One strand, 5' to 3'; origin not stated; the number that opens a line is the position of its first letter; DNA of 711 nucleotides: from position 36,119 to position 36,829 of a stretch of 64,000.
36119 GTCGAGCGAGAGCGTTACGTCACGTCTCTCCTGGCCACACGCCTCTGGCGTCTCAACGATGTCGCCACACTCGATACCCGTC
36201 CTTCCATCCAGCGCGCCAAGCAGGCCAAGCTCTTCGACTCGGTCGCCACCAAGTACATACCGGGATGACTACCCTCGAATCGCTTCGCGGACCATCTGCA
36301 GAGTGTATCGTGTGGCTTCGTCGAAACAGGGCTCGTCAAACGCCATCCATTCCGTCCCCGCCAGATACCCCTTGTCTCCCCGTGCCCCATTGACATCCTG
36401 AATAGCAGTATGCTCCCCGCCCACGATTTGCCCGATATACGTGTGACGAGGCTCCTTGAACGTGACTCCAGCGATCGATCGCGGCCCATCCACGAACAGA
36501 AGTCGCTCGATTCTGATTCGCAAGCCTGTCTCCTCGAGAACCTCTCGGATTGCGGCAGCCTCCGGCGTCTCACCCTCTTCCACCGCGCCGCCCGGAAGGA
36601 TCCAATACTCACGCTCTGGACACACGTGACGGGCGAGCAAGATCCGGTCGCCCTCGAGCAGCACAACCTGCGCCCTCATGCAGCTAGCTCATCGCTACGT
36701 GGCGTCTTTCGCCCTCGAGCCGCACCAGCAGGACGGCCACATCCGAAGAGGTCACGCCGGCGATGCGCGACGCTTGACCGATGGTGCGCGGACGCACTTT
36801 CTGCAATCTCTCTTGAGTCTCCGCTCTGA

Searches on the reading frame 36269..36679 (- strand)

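Call 29: search_protein_families(library=pfam, proteins=[window:36269-36679:-], max_evalue=0.00001)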
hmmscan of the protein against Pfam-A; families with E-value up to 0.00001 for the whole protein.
window:36269-36679:- (136 aa): 1 family
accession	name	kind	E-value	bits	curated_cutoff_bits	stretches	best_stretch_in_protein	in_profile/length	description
PF00293.34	NUDIX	-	3.6e-18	66.3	21.1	1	5-117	8-118/134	NUDIX domain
